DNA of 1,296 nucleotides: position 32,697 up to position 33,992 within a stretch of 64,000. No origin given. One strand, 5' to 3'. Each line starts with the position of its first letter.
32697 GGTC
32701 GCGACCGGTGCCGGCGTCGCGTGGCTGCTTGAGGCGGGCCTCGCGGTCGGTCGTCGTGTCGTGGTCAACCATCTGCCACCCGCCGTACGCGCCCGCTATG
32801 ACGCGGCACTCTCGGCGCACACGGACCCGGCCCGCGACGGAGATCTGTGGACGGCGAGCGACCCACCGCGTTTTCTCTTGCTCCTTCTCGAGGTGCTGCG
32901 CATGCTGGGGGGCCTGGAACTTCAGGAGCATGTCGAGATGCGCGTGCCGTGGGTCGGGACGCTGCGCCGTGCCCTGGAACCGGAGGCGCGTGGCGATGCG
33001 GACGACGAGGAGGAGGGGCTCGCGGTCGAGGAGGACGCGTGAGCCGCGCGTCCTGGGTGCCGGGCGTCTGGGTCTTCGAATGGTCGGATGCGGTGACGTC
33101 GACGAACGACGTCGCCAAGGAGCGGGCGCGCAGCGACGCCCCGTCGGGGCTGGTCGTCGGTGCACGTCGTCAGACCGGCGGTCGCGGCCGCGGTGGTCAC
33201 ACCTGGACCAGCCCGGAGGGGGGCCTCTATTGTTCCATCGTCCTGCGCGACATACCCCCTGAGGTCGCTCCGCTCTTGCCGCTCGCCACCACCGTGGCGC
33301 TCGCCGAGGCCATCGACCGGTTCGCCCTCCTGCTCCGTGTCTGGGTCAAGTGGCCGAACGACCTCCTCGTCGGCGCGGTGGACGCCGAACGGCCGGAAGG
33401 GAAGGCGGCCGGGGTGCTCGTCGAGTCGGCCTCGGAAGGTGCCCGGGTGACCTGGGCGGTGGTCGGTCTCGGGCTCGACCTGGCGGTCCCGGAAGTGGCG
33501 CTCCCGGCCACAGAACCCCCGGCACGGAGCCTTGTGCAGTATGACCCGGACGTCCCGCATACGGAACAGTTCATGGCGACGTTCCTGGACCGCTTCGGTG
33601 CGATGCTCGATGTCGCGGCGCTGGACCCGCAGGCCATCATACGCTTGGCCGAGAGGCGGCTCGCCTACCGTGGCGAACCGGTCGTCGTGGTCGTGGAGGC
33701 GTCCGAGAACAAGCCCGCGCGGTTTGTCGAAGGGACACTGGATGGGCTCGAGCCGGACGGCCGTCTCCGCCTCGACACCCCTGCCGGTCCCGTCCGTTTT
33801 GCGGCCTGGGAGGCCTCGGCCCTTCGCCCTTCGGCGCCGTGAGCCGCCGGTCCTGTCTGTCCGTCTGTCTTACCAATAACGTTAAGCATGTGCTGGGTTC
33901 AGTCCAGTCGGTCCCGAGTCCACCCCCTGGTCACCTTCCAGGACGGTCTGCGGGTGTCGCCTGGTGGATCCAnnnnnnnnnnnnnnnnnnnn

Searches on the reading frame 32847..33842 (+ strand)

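Call 29: search_protein_families(library=pfam, proteins=[window:32847-33842:+], max_evalue=0.001)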
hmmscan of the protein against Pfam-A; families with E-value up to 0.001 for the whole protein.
window:32847-33842:+ (331 aa): 1 family
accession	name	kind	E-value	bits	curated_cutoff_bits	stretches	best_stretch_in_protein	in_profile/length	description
PF03099.24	BPL_LplA_LipB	-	1.3e-19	70.9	21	1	82-211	4-133/133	Biotin/lipoate A/B protein ligase family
